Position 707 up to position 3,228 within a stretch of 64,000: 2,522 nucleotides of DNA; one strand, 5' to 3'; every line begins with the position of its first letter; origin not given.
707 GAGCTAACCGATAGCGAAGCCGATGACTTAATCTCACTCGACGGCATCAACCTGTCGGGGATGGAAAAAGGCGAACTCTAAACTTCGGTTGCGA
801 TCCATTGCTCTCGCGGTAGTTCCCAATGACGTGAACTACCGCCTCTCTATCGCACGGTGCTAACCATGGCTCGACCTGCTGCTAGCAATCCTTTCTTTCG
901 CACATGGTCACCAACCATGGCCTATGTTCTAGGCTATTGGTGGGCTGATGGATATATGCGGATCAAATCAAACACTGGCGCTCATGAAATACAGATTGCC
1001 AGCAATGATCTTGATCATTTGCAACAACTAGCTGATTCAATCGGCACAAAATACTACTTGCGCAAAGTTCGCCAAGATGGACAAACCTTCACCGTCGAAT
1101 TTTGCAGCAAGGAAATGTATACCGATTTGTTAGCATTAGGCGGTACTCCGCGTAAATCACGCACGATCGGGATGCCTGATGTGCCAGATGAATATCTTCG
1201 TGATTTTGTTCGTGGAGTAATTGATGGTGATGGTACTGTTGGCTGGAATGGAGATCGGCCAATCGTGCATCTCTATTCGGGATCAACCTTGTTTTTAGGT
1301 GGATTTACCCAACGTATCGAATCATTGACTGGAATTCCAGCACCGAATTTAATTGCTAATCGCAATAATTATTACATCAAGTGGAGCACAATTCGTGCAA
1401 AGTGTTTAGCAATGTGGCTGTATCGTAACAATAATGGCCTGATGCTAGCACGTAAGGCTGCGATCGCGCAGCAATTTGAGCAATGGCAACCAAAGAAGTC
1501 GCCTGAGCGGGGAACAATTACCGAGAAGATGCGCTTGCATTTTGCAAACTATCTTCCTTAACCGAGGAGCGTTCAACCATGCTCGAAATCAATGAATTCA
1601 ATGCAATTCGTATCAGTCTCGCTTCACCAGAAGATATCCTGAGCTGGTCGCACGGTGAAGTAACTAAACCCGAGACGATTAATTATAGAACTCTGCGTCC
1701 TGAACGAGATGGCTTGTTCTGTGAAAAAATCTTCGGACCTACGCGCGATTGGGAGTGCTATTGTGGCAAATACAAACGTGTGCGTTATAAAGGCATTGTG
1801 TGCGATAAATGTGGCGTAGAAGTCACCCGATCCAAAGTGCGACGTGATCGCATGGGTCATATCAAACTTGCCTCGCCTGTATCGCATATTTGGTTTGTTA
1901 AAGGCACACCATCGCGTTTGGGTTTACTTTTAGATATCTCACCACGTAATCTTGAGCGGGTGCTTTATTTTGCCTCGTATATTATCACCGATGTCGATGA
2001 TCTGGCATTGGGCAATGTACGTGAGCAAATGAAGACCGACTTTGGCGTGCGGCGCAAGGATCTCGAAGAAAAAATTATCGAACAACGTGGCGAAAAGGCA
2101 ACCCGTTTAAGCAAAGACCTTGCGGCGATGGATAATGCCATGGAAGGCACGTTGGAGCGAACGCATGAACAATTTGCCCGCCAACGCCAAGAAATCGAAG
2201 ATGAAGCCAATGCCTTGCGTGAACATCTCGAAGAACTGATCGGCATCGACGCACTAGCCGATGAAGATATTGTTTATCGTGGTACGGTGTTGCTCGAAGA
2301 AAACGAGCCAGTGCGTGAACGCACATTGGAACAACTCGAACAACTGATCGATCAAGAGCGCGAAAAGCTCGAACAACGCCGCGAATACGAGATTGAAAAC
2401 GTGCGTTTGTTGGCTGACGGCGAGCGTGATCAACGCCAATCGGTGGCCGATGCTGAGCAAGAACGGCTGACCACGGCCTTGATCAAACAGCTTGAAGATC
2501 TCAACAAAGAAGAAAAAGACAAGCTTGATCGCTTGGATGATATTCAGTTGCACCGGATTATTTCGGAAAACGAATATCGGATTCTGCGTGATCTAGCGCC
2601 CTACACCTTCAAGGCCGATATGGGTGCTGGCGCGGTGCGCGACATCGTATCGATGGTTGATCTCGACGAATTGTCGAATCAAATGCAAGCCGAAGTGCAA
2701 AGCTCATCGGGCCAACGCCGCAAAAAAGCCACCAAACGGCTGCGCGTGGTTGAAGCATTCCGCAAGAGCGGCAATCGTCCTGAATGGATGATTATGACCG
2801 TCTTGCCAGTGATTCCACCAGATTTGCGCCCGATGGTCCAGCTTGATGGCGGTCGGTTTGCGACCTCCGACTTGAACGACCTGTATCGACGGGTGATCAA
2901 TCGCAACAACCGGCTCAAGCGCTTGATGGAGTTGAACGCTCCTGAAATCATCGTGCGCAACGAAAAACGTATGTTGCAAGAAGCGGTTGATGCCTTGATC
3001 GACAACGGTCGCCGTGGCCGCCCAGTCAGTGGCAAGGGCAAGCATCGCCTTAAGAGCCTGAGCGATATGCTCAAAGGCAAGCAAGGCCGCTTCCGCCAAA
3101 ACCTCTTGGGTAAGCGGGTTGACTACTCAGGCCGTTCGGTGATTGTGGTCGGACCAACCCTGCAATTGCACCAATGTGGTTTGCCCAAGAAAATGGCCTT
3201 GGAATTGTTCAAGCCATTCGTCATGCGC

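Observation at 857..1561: Free-standing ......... homing endonuclease in the rpoB-rpoC spacer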

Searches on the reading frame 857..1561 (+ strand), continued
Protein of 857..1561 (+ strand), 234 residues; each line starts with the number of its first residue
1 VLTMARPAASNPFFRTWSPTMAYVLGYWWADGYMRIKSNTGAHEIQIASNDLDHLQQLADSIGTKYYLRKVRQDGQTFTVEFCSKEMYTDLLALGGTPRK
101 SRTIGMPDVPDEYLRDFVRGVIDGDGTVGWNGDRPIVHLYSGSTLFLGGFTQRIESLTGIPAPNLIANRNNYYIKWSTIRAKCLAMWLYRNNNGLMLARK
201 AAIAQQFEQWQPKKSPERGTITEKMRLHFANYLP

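Call 33: search_dna_similar(query=window:866-1558:+, collection=plasmids, mode=protein, max_evalue=0.001, max_rows=15)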
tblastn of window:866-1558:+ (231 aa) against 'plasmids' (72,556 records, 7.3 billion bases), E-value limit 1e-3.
Records with a match: 16; places in all: 16; records where one place covers at least 80% of the query: 5.
Best place of each record, by identity: <60% 16.
By first word of the organism name: Bacillus 3; Cytobacillus 2; Trichormus 2; Jeotgalibacillus 1; Leptospira 1; Pontibacillus 1; Streptomyces 1; Brevibacillus 1; Nostoc 1; Selenomonas 1; and 2 more.
By predicted mobility (MOB-suite, as given by PLSDB): non-mobilizable 12; conjugative 3; mobilizable 1.
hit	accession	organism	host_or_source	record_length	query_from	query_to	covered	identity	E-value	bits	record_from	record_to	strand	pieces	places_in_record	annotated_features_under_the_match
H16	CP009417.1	Jeotgalibacillus malaysiensis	-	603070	20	215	85%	27.0%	2e-6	55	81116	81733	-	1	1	hypothetical protein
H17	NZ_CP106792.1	Bacillus subtilis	chicken,pure culture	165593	21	203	79%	27.0%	2e-4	49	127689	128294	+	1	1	hypothetical protein (x2)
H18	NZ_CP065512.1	Cytobacillus oceanisediminis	Soil in kangaroo area of zoo,cell ...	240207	19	209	83%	25.3%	9e-9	62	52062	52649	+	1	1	LAGLIDADG family homing endonuclease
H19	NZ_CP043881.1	Leptospira interrogans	Homo sapiens,cell culture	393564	8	204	85%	24.2%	2e-5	53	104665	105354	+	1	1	hypothetical protein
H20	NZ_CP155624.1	Bacillus paramobilis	Canis lupus familiaris,adipose,leg wound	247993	8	206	86%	23.9%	7e-5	50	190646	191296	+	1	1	LAGLIDADG family homing endonuclease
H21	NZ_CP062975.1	Pontibacillus sp. ALD_SL1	mangrove mud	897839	15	201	81%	24.9%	1e-7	59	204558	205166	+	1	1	hypothetical protein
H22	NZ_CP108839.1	Streptomyces sp. NBC_00853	-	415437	10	131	53%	37.4%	3e-11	69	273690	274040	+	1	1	LAGLIDADG family homing endonuclease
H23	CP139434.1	Brevibacillus halotolerans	cell culture,freshwater soil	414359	3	126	54%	35.1%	3e-14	78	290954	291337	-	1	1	hypothetical protein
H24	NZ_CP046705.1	Nostoc sp. ATCC 53789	-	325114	5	145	61%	29.5%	3e-12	73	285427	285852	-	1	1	LAGLIDADG family homing endonuclease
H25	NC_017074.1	Selenomonas ruminantium subsp. lactilytica TAM6421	-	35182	10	123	49%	34.7%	6e-9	63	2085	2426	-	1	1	helix-turn-helix domain-containing protein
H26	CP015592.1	Bacillus cereus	whole organism,garden soil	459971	19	149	57%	30.2%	4e-6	54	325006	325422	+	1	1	none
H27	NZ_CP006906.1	Clostridium baratii str. Sullivan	Isolate microbial culture,Stool (adult)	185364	8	167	69%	23.3%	3e-6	55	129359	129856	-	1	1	hypothetical protein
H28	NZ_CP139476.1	Limosilactobacillus reuteri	mixed culture,traditional air-dried ...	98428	15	125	48%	32.8%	1e-9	65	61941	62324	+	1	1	hypothetical protein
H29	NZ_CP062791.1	Cytobacillus oceanisediminis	rhizosphere taken during the low tide ...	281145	7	124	51%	30.2%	1e-5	53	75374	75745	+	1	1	LAGLIDADG family homing endonuclease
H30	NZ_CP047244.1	Trichormus variabilis 0441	cell culture,thermal spring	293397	5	126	53%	28.3%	7e-6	54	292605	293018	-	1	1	none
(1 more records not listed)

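Call 34: list_cluster_members(proteins=[P0011, P0026, P0044, P0071, P0102, P0103, P0110, P0111, P0075, P0121])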
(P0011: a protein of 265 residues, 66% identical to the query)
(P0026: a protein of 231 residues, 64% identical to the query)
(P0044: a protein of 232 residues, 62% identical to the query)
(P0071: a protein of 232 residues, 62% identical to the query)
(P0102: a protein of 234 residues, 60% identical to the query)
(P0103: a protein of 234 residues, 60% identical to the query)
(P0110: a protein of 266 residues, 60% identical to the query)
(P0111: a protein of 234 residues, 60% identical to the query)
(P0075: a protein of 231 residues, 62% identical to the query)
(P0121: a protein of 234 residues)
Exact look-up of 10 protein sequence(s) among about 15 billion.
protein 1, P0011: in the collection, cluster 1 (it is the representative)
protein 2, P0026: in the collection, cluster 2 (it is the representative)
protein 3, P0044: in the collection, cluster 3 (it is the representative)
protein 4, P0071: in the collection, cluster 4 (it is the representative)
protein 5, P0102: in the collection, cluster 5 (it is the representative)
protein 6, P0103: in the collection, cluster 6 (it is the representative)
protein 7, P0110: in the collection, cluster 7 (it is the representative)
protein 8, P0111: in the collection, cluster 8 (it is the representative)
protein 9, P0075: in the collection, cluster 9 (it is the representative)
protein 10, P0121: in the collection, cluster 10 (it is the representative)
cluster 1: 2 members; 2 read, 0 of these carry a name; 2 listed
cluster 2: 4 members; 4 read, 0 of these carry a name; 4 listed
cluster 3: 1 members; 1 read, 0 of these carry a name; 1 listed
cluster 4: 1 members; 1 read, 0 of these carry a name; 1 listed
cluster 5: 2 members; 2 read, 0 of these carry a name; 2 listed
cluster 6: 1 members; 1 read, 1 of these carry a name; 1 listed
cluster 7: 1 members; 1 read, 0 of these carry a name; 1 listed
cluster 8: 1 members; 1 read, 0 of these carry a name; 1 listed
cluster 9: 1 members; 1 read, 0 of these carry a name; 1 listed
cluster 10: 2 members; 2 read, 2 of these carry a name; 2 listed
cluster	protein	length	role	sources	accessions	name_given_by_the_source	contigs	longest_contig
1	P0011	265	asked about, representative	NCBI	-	-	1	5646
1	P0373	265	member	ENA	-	-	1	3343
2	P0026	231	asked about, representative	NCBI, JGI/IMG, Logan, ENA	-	-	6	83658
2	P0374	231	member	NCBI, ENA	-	-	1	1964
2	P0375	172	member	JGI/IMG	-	-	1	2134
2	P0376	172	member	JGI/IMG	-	-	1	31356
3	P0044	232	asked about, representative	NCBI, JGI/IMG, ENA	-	-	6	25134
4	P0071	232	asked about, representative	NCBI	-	-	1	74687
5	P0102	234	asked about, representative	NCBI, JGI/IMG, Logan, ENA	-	-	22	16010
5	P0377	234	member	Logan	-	-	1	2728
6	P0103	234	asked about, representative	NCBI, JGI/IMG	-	hypothetical protein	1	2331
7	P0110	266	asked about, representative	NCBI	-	-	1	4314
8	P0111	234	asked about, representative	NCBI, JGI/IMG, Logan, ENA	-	-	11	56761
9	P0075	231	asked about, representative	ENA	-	-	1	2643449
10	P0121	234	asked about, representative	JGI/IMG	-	hypothetical protein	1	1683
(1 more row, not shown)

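Call 63: find_encoding_contigs(protein=P0007, flank=4000, max_places=2)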
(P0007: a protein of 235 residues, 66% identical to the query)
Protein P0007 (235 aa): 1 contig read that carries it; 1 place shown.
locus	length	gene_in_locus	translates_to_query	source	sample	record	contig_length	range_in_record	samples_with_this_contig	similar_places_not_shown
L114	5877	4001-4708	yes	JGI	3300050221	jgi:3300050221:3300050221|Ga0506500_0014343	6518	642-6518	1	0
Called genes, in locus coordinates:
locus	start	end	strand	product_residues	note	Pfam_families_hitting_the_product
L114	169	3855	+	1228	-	PF04563:RNA_pol_Rpb2_1, PF04561:RNA_pol_Rpb2_2, PF04565:RNA_pol_Rpb2_3, PF10385:RNA_pol_Rpb2_45, PF00562:RNA_pol_Rpb2_6, PF04560:RNA_pol_Rpb2_7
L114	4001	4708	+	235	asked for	PF14528:LAGLIDADG_3 (faint)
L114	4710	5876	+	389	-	?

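Call 69: search_protein_families(library=phrogs, proteins=[window:866-1558:+], max_evalue=0.001)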
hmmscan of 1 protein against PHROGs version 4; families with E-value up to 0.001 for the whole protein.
window:866-1558:+ (231 aa): 1 family
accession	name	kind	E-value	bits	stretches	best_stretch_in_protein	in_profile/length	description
phrog_4645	-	DNA, RNA and nucleotide metabolism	5.7e-37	128.5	1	9-204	99-303/308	endonuclease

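Call 70: search_protein_families(library=padloc, proteins=[window:866-1558:+], max_evalue=0.01)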
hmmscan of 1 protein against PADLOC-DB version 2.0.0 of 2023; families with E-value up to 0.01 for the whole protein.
window:866-1558:+ (231 aa): 0 families

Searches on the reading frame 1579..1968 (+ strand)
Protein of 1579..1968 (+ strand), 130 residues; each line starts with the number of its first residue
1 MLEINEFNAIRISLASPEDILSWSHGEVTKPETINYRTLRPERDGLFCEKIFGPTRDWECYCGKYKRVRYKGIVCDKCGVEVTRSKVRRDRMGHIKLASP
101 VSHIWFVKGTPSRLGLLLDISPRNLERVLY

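Call 35: find_related_loci(query=window:1579-1968:+, collection=metagenome_contigs, flank=2500)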
Query window:1579-1968:+ (130 aa) in metagenome_contigs; peptide patterns used: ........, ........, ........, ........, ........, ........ (x = any residue, [..] = any of these).
600 stretches matched a pattern (row limit reached: there are more); 596 encode a relative of the query (tblastn E <= 1e-3); the best 80 are kept; 80 distinct loci.
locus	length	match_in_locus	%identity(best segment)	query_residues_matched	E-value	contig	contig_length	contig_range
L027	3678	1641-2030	92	1-130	5e-87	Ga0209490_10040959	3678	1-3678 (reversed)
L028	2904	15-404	87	1-130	4e-83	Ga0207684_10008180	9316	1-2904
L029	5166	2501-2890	87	1-130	8e-81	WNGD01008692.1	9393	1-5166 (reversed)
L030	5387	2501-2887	86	2-130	4e-81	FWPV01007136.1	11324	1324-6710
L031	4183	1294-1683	85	1-130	1e-80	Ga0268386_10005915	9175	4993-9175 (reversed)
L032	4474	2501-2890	88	1-130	1e-80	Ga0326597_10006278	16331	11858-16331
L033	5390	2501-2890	86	1-130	1e-80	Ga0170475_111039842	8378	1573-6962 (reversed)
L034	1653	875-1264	86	1-130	3e-84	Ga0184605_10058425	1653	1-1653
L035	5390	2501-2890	85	1-130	2e-80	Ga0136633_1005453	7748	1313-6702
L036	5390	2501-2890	85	1-130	3e-80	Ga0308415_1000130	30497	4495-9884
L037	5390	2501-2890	84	1-130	4e-80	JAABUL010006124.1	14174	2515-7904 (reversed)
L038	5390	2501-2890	85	1-130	6e-80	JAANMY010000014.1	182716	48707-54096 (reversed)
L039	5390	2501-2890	83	1-130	4e-80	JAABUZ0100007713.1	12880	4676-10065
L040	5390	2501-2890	88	1-130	5e-80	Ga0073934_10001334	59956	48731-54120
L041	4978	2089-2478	83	1-130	4e-80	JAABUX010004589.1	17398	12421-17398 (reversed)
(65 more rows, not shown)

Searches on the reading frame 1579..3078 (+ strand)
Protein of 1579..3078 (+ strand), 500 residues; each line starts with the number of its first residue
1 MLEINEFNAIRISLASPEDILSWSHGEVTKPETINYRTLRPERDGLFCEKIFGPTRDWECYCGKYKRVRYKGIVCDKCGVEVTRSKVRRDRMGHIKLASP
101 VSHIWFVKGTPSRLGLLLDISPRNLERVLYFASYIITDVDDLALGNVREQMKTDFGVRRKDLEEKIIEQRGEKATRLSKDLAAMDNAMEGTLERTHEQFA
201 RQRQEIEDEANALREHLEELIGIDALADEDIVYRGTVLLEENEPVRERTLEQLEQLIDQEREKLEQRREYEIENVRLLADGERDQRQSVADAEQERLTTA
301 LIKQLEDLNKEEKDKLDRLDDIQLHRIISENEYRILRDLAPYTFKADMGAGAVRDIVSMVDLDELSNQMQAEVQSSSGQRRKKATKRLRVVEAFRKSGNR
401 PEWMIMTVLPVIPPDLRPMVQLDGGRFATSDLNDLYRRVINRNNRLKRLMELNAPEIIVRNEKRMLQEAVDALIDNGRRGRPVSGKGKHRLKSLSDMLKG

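Call 37: find_homologous_proteins(query=window:1579-3078:+, max_evalue=1e-30)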
Query window:1579-3078:+ (500 aa): 8000 proteins with E <= 1e-30 among 8000 candidates; the best 120 are listed.
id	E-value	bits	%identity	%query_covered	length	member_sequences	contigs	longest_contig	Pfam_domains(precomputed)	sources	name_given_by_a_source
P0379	1.2e-220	751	70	100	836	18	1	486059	PF00623.26,PF04983.24,PF04997.18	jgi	jgi:DNA-directed RNA polymerase subunit beta'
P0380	2.4e-220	750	69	100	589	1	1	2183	PF00623.26,PF04997.18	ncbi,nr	ncbi:MAG TPA: DNA-directed RNA polymerase subunit beta', partial [Chloroflexaceae bacterium]|nr:DNA-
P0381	3.0e-220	750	69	100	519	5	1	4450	PF04997.18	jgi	-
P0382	1.3e-219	748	69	100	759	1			PF00623.26,PF04983.24,PF04997.18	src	-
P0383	2.1e-218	744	69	100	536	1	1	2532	PF04997.18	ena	-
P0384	6.2e-218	742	67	100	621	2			PF00623.26,PF04997.18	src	-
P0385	6.5e-218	742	68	100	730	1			PF00623.26,PF04983.24,PF04997.18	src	-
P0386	1.1e-217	742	68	100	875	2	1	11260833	PF00623.26,PF04983.24,PF04997.18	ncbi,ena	-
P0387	3.5e-209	714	66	100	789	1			PF00623.26,PF04983.24,PF04997.18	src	-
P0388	7.3e-207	706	66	100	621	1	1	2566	PF00623.26,PF04997.18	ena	-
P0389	2.4e-206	704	-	-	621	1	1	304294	PF00623.26,PF04997.18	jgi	jgi:DNA-directed RNA polymerase subunit beta'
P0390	1.3e-199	682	68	92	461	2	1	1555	PF04997.18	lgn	-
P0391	2.3e-190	651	60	100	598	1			PF00623.26,PF04983.24,PF04997.18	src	-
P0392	3.5e-190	651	49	100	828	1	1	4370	PF00623.26,PF04997.18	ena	-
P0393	9.1e-190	649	82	70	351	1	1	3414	PF04997.18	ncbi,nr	ncbi:MAG: DNA-directed RNA polymerase subunit beta', partial [Herpetosiphon sp.]|nr:DNA-directed RNA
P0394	6.0e-185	634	65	90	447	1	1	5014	PF04997.18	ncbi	ncbi:MAG: DNA-directed RNA polymerase subunit beta', partial [Chloroflexales bacterium]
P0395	5.3e-183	627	58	100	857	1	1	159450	PF00623.26,PF04983.24,PF04997.18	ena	-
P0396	6.8e-183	627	65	89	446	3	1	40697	PF04997.18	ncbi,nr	ncbi:MAG TPA: DNA-directed RNA polymerase subunit beta', partial [Roseiflexaceae bacterium]|nr:DNA-d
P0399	2.2e-180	619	59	100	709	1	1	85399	PF00623.26,PF04983.24,PF04997.18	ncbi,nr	ncbi:MAG: DNA-directed RNA polymerase subunit beta', partial [Thermomicrobiales bacterium]|nr:DNA-di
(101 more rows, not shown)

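Call 38: find_encoding_contigs(protein=P0379, flank=3000, max_places=2)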
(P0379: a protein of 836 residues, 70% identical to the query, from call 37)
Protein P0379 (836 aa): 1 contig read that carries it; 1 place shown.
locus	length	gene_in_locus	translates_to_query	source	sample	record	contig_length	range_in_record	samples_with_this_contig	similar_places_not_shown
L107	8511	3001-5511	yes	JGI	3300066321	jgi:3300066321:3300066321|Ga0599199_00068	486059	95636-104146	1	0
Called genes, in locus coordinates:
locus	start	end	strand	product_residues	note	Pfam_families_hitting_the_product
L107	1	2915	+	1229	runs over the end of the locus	PF04563:RNA_pol_Rpb2_1, PF04561:RNA_pol_Rpb2_2, PF04565:RNA_pol_Rpb2_3, PF10385:RNA_pol_Rpb2_45, PF00562:RNA_pol_Rpb2_6, PF04560:RNA_pol_Rpb2_7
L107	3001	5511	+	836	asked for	PF04997:RNA_pol_Rpb1_1, PF00623:RNA_pol_Rpb1_2, PF04983:RNA_pol_Rpb1_3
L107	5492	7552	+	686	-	PF05000:RNA_pol_Rpb1_4, PF04998:RNA_pol_Rpb1_5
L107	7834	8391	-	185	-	PF14907:NTP_transf_5 (weak)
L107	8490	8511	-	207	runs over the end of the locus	PF13302:Acetyltransf_3, PF00583:Acetyltransf_1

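Call 39: find_encoding_contigs(protein=P0396, flank=3000, max_places=2)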
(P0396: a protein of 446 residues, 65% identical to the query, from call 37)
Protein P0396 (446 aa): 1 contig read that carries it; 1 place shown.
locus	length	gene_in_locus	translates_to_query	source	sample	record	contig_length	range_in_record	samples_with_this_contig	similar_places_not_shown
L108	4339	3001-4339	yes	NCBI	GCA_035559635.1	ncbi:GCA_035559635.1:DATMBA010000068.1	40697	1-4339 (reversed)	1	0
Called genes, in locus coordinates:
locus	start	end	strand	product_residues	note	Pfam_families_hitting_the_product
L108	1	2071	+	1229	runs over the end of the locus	PF04563:RNA_pol_Rpb2_1, PF04561:RNA_pol_Rpb2_2, PF04565:RNA_pol_Rpb2_3, PF10385:RNA_pol_Rpb2_45, PF00562:RNA_pol_Rpb2_6, PF04560:RNA_pol_Rpb2_7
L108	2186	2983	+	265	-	PF14528:LAGLIDADG_3 (faint)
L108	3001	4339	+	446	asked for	PF04997:RNA_pol_Rpb1_1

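Call 40: find_encoding_contigs(protein=P0389, flank=3000, max_places=2)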
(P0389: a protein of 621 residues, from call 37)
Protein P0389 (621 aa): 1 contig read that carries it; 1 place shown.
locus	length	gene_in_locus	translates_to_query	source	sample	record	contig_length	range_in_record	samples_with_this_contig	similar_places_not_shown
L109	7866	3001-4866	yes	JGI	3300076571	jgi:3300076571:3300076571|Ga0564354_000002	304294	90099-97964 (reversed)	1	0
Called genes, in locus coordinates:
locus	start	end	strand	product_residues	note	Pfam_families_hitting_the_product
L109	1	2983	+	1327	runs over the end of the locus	PF04563:RNA_pol_Rpb2_1, PF04561:RNA_pol_Rpb2_2, PF04565:RNA_pol_Rpb2_3, PF10385:RNA_pol_Rpb2_45, PF00562:RNA_pol_Rpb2_6, PF04560:RNA_pol_Rpb2_7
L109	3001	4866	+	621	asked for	PF04997:RNA_pol_Rpb1_1, PF00623:RNA_pol_Rpb1_2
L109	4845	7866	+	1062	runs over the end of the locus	PF04997:RNA_pol_Rpb1_1, PF00623:RNA_pol_Rpb1_2, PF04983:RNA_pol_Rpb1_3, PF05000:RNA_pol_Rpb1_4, PF04998:RNA_pol_Rpb1_5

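Call 41: find_encoding_contigs(protein=P0399, flank=3000, max_places=2)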
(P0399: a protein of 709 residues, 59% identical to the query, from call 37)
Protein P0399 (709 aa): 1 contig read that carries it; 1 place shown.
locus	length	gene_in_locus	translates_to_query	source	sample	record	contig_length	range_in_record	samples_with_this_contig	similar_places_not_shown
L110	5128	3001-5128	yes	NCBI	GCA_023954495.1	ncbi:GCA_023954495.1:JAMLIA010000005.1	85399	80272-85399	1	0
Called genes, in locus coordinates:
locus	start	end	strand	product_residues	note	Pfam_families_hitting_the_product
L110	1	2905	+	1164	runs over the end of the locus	PF04563:RNA_pol_Rpb2_1, PF04561:RNA_pol_Rpb2_2, PF04565:RNA_pol_Rpb2_3, PF10385:RNA_pol_Rpb2_45, PF00562:RNA_pol_Rpb2_6, PF04560:RNA_pol_Rpb2_7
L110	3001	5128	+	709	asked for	PF04997:RNA_pol_Rpb1_1, PF00623:RNA_pol_Rpb1_2, PF04983:RNA_pol_Rpb1_3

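Call 45: find_encoding_contigs(protein=P0381, flank=3000, max_places=3)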
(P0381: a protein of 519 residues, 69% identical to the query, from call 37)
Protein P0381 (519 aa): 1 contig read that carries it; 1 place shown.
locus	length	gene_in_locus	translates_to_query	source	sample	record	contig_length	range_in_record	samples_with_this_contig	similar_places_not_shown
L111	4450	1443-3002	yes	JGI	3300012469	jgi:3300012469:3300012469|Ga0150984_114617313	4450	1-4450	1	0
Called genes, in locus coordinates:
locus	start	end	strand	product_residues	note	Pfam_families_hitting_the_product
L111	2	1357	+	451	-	?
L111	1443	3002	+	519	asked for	PF04997:RNA_pol_Rpb1_1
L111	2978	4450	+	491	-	?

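Call 46: find_encoding_contigs(protein=P0394, flank=3000, max_places=2)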
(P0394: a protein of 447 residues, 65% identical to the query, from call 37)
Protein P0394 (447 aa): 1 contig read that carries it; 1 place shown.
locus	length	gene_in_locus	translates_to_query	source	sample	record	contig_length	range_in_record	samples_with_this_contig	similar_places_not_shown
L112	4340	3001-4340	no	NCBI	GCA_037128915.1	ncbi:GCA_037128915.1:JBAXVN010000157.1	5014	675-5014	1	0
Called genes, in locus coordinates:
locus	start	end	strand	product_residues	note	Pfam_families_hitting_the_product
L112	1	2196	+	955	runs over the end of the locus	PF04561:RNA_pol_Rpb2_2, PF04565:RNA_pol_Rpb2_3, PF10385:RNA_pol_Rpb2_45, PF00562:RNA_pol_Rpb2_6, PF04560:RNA_pol_Rpb2_7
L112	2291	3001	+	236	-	PF14528:LAGLIDADG_3 (weak)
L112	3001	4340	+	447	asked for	PF04997:RNA_pol_Rpb1_1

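Call 47: find_encoding_contigs(protein=P0383, flank=3000, max_places=2)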
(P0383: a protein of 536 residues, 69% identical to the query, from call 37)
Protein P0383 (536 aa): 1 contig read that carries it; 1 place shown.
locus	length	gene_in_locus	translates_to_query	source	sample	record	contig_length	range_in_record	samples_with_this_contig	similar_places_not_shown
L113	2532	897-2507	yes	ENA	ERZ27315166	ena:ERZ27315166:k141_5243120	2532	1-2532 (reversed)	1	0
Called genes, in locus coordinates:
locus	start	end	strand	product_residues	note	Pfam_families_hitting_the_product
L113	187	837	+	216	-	PF14528:LAGLIDADG_3 (faint)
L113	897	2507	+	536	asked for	PF04997:RNA_pol_Rpb1_1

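Call 78: find_encoding_contigs(protein=P0395, flank=3000, max_places=1)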
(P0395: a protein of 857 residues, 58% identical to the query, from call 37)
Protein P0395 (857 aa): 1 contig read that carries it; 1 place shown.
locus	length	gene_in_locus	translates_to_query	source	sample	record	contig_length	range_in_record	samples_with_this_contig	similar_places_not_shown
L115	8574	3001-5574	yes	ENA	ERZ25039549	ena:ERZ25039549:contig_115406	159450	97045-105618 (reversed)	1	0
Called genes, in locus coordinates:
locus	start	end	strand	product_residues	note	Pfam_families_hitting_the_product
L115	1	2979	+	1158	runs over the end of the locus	PF04563:RNA_pol_Rpb2_1, PF04561:RNA_pol_Rpb2_2, PF04565:RNA_pol_Rpb2_3, PF10385:RNA_pol_Rpb2_45, PF00562:RNA_pol_Rpb2_6, PF04560:RNA_pol_Rpb2_7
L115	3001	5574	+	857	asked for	PF04997:RNA_pol_Rpb1_1, PF00623:RNA_pol_Rpb1_2, PF04983:RNA_pol_Rpb1_3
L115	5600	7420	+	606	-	PF05000:RNA_pol_Rpb1_4, PF04998:RNA_pol_Rpb1_5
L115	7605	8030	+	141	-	PF00164:Ribosom_S12_S23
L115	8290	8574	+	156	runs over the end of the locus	PF00177:Ribosomal_S7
